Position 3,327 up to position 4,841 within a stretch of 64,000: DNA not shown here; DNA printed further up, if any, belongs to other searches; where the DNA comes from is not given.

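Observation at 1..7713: Operon-like run: T9SS-secreted beta-propeller, then three tandem TMTC/PMT-like GT-C glycosyltransferase-TPR paralogs, then a GT2. This is a candidate protein O-glycosylation module.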

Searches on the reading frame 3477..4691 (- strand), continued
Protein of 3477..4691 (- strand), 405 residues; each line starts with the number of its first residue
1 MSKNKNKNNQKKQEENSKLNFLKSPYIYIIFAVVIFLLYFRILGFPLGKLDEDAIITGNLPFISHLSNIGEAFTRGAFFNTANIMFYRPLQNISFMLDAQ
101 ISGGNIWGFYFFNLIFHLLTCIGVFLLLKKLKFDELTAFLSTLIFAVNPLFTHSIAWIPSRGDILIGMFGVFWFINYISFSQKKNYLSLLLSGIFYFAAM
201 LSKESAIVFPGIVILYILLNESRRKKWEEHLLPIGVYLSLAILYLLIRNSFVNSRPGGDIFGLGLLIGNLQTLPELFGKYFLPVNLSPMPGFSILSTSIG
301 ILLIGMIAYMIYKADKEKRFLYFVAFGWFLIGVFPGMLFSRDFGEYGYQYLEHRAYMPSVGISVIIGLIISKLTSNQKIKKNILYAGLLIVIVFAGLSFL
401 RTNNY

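Call 54: search_protein_families(library=pfam, alignment_id=A5, max_evalue=0.00001)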
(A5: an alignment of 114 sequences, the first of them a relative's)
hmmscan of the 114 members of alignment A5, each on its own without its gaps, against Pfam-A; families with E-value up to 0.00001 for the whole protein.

A. member 1, L043:15636-16226:- (196 aa): 1 family
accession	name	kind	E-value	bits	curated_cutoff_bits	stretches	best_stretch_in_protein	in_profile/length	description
PF01025.24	GrpE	-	1.4e-42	145.6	25.8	1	13-195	4-164/165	GrpE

B. families by the number of members that match (of 114 scanned): 188 families (the first 25 are shown)
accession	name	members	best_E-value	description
PF00041.27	fn3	4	4.2e-60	Fibronectin type III domain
PF16656.11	Pur_ac_phosph_N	4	1.2e-20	Purple acid Phosphatase, N-terminal domain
PF18962.6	Por_Secre_tail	4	8.5e-11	Secretion system C-terminal sorting domain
PF01370.27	Epimerase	3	1.2e-48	NAD dependent epimerase/dehydratase family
PF00384.28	Molybdopterin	3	7.2e-29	Molybdopterin oxidoreductase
PF07992.20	Pyr_redox_2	3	1.6e-27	Pyridine nucleotide-disulphide oxidoreductase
PF14691.11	Fer4_20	3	3.8e-21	Dihydroprymidine dehydrogenase domain II, 4Fe-4S cluster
PF00535.33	Glycos_transf_2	3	1e-20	Glycosyl transferase family 2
PF13510.11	Fer2_4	3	3.4e-16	2Fe-2S iron-sulfur cluster binding domain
PF22117.2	Fer4_Nqo3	3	1.1e-11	NADH-quinone oxidoreductase subunit 3, ferredoxin-like domain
PF07715.20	Plug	3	3.5e-11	TonB-dependent Receptor Plug Domain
PF04879.21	Molybdop_Fe4S4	3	3.8e-09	Molybdopterin oxidoreductase Fe4S4 domain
PF00070.33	Pyr_redox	3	9.2e-08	Pyridine nucleotide-disulphide oxidoreductase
PF13450.12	NAD_binding_8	3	1.1e-06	NAD(P)-binding Rossmann-like domain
PF01041.23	DegT_DnrJ_EryC1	2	5e-99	DegT/DnrJ/EryC1/StrS aminotransferase family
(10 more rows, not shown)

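Call 59: search_solved_structures(query=L003:4846-6018:+, max_evalue=1)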
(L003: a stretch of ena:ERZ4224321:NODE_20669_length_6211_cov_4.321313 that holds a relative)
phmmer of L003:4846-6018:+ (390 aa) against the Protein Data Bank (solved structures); distinct sequences matched with E-value up to 1: 23.
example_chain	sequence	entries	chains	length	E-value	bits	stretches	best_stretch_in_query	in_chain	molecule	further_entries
6yv7_B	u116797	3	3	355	1.1e-11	48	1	45-164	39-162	Glycosyl transferase, family 2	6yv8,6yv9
6yv7_A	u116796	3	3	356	1.1e-11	48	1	45-164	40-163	Glycosyl transferase, family 2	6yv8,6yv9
5tze_C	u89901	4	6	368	2.1e-11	47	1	50-157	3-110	Glycosyl transferase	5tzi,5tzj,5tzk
5tz8_A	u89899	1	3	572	4.5e-11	45.9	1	50-157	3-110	Glycosyl transferase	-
6p61_A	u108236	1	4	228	6.4e-07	32.3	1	47-148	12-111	Glycosyltransferase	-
7lby_A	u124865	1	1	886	9.4e-05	25.1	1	45-179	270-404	Cellulose synthase catalytic subunit [UDP-forming]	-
9b8v_E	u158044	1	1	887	9.4e-05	25.1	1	45-179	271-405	Cellulose synthase catalytic subunit [UDP-forming]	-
9fmv_A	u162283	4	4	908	9.9e-05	25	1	45-179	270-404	Cellulose synthase catalytic subunit [UDP-forming]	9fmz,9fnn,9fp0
8vh7_A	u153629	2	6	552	0.00025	23.7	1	33-152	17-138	Heparosan synthase B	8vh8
8viw_A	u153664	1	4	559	0.00026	23.7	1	33-152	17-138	Heparosan synthase B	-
3l7m_A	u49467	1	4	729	0.0048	19.5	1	49-142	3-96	Teichoic acid biosynthesis protein F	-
3l7i_A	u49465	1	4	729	0.0048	19.5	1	49-142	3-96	Teichoic acid biosynthesis protein F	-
3l7j_A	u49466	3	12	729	0.0048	19.5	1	49-142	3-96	Teichoic acid biosynthesis protein F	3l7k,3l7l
1h7l_A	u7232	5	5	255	0.0093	18.6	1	48-109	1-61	SPORE COAT POLYSACCHARIDE BIOSYNTHESIS PROTEIN SPSA | PROTEIN (SPORE COAT POLYSACCHARIDE BIOSYNTHESIS PROTEIN SPSA)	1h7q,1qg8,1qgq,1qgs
5ej1_A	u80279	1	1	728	0.021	17.4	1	111-336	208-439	Putative cellulose synthase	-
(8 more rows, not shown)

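Call 61: find_encoding_contigs(protein=P0002, flank=10000, max_places=2)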
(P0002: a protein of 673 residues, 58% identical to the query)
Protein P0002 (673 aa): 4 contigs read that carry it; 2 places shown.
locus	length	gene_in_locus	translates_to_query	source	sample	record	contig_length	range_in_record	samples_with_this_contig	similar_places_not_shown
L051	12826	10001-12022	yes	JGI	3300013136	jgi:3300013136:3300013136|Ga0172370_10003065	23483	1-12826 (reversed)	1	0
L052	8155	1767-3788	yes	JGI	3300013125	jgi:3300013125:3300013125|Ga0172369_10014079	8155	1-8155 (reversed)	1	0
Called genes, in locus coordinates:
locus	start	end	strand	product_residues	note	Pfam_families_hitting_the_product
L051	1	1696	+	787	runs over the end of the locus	PF00989:PAS (weak), PF13426:PAS_9, PF00989:PAS (weak), PF13426:PAS_9 (weak), PF01590:GAF (weak), PF13185:GAF_2, PF00512:HisKA, PF02518:HATPase_c, +2 more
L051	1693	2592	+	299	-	PF01464:SLT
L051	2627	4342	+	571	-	PF13231:PMT_2, PF13432:TPR_16 (weak), PF07719:TPR_2 (faint), PF13181:TPR_8 (faint), PF13371:TPR_9 (faint), PF13374:TPR_10 (faint), PF14559:TPR_19 (weak), PF00515:TPR_1 (weak), +3 more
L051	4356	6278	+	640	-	PF13231:PMT_2 (weak), PF07719:TPR_2 (faint), PF13181:TPR_8 (faint), PF13371:TPR_9 (faint), PF13414:TPR_11 (faint), PF13424:TPR_12 (faint), PF13428:TPR_14 (faint), PF00515:TPR_1 (weak), +4 more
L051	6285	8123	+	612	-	PF00515:TPR_1 (faint), PF02366:PMT (weak), PF13231:PMT_2, PF13181:TPR_8 (faint), PF13371:TPR_9 (faint), PF13414:TPR_11 (faint), PF13431:TPR_17 (faint), PF07719:TPR_2 (faint), +2 more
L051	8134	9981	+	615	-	PF13432:TPR_16 (faint), PF07719:TPR_2 (faint), PF13181:TPR_8 (faint), PF13371:TPR_9 (weak), PF13414:TPR_11 (faint), PF13428:TPR_14 (faint), PF00515:TPR_1 (weak), PF13174:TPR_6 (faint), +4 more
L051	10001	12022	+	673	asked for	PF13231:PMT_2, PF07719:TPR_2 (faint), PF13174:TPR_6 (faint), PF13181:TPR_8 (faint), PF13371:TPR_9 (faint), PF00515:TPR_1 (weak), PF13414:TPR_11 (weak), PF00515:TPR_1, +9 more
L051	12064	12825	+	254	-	?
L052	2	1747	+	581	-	?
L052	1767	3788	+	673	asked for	PF13231:PMT_2, PF07719:TPR_2 (faint), PF13174:TPR_6 (faint), PF13181:TPR_8 (faint), PF13371:TPR_9 (faint), PF00515:TPR_1 (weak), PF13414:TPR_11 (weak), PF00515:TPR_1, +9 more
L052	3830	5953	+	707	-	PF13231:PMT_2 (weak), PF26626:DUF8201 (weak), PF25063:ARM_TT21_C (weak), PF14559:TPR_19 (weak), PF00515:TPR_1 (weak), PF07719:TPR_2 (weak), PF13181:TPR_8 (weak), PF13414:TPR_11, +12 more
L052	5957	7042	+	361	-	PF00389:2-Hacid_dh, PF02826:2-Hacid_dh_C, PF11890:DUF3410 (weak)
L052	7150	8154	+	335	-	?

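Call 62: find_encoding_contigs(protein=P0003, flank=10000, max_places=2)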
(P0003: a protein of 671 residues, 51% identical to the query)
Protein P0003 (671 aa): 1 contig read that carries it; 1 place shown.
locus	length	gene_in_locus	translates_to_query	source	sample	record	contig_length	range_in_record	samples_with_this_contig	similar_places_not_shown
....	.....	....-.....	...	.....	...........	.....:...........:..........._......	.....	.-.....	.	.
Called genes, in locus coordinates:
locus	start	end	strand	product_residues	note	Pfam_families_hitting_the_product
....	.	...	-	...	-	?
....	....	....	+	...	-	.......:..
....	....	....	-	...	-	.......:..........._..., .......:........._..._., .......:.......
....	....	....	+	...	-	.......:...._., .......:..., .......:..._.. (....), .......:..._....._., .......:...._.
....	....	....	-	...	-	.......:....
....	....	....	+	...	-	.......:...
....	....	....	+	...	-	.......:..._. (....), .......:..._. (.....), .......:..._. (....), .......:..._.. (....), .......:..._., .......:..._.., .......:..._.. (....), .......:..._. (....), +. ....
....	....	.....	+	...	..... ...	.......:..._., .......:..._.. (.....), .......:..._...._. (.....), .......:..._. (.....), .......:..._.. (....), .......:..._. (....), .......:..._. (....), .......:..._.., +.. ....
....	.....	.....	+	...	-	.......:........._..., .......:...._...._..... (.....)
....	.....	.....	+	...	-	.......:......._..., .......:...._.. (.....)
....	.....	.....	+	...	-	?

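Call 78: search_protein_representatives(protein=window:3477-4691:-)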
Query: 405 residues. Proteins with E-value up to 0.001 (for the whole library): 41279; up to 1e-10: 8571; up to 1e-30: 642. The best 150 are listed.
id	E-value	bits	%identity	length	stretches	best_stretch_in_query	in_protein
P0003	6.8e-126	437.2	51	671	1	3-405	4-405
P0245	3.6e-82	293.3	38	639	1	23-405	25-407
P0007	1.1e-79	285.1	41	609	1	3-405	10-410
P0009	2.1e-79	284.1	39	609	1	7-398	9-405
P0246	7.2e-78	279.1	38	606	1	18-392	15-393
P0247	4.1e-77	276.6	36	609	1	6-378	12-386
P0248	1.9e-76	274.4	37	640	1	25-405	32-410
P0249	2.5e-76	274.0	40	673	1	21-405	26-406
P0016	6.6e-76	272.6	38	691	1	5-395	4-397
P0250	7.0e-76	272.6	36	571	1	4-405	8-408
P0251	3.5e-75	270.3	35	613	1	9-405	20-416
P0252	1.6e-73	264.8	36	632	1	2-405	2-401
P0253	2.1e-73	264.4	40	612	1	22-405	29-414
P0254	5.4e-73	263.1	37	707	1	22-405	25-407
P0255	8.7e-73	262.4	40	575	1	4-405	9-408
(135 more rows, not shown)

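Call 97: search_protein_families(library=ncbifam, proteins=[L045:11902-12642:+, L044:11889-12632:+, L041:13081-13938:+, L033:14733-15482:+], max_evalue=0.000001)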
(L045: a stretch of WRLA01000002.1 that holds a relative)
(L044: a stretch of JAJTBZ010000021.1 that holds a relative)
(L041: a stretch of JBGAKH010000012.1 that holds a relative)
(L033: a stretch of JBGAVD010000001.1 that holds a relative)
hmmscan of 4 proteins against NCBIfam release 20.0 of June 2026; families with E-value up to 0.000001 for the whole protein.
L045:11902-12642:+ (246 aa): 5 families
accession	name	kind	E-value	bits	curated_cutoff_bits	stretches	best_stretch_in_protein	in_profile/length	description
TIGR04182.1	glyco_TIGR04182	equivalog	3e-16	59.7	325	1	6-210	1-194/293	S-layer glycoprotein N-glycosyltransferase AglJ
NF058614.1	PPMAGASynPpgS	equivalog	1e-12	48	370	1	7-211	2-203/226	polyprenyl-phospho-N-acetylgalactosaminyl synthase PpgS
NF041391.1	DPhHxTase_Halo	equivalog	3.4e-12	45.8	375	1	13-200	3-179/213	dolichyl-phosphate hexose transferase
NF047588.1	GlcsyltransPgfSStrep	equivalog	3.8e-08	32.9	500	1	6-222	2-214/308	glycosyltransferase PgfS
NF010496.0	PRK13915.1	equivalog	4.5e-08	32.5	262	1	4-87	30-121/307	glucosyl-3-phosphoglycerate synthase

L044:11889-12632:+ (247 aa): 6 families
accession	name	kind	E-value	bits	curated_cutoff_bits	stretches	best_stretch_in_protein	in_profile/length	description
TIGR04182.1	glyco_TIGR04182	equivalog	1.6e-19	70.4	325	1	7-224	1-209/293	S-layer glycoprotein N-glycosyltransferase AglJ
NF058614.1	PPMAGASynPpgS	equivalog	4.3e-16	59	370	1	8-209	2-201/226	polyprenyl-phospho-N-acetylgalactosaminyl synthase PpgS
NF041391.1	DPhHxTase_Halo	equivalog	3.4e-14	52.3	375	1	35-211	26-188/213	dolichyl-phosphate hexose transferase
NF047588.1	GlcsyltransPgfSStrep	equivalog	4.9e-09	35.8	500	1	7-240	2-231/308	glycosyltransferase PgfS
TIGR04283.1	glyco_like_mftF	equivalog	1.4e-07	31.4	182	1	10-118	3-113/221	TIGR04283 family arsenosugar biosynthesis glycosyltransferase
NF010496.0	PRK13915.1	equivalog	1.4e-07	30.9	262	1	4-61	29-91/307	glucosyl-3-phosphoglycerate synthase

L041:13081-13938:+ (285 aa): 5 families
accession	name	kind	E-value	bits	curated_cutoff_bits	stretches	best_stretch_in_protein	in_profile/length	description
NF058614.1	PPMAGASynPpgS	equivalog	6.9e-29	100.9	370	1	52-248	4-197/226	polyprenyl-phospho-N-acetylgalactosaminyl synthase PpgS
NF041391.1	DPhHxTase_Halo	equivalog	6e-18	64.6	375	1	56-253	3-189/213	dolichyl-phosphate hexose transferase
TIGR04182.1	glyco_TIGR04182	equivalog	2e-17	63.6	325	1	50-256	2-200/293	S-layer glycoprotein N-glycosyltransferase AglJ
NF047588.1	GlcsyltransPgfSStrep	equivalog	2.1e-14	53.5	500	1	48-217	1-168/308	glycosyltransferase PgfS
NF007986.1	PRK10714.1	equivalog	2.6e-12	46.4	529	1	46-266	4-219/316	undecaprenyl-phosphate 4-deoxy-4-formamido-L-arabinose transferase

L033:14733-15482:+ (249 aa): 5 families
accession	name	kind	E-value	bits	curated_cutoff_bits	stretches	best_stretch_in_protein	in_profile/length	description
NF058614.1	PPMAGASynPpgS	equivalog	8e-29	100.7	370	1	16-213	4-198/226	polyprenyl-phospho-N-acetylgalactosaminyl synthase PpgS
TIGR04182.1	glyco_TIGR04182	equivalog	1.1e-18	67.7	325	1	14-226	2-206/293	S-layer glycoprotein N-glycosyltransferase AglJ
NF041391.1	DPhHxTase_Halo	equivalog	1.3e-17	63.6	375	1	20-226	3-197/213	dolichyl-phosphate hexose transferase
NF047588.1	GlcsyltransPgfSStrep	equivalog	7.8e-15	54.9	500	1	13-220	2-204/308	glycosyltransferase PgfS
NF007986.1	PRK10714.1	equivalog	4.4e-14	52.2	529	1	10-231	4-220/316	undecaprenyl-phosphate 4-deoxy-4-formamido-L-arabinose transferase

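Call 98: search_solved_structures(query=L045:11902-12642:+, max_evalue=0.001)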
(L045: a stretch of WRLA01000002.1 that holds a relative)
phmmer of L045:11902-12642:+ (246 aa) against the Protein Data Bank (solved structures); distinct sequences matched with E-value up to 0.001: 1.
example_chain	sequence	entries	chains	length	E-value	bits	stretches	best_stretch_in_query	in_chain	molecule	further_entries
5mlz_A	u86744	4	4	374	1.4e-09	41.1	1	4-174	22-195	Dolichol monophosphate mannose synthase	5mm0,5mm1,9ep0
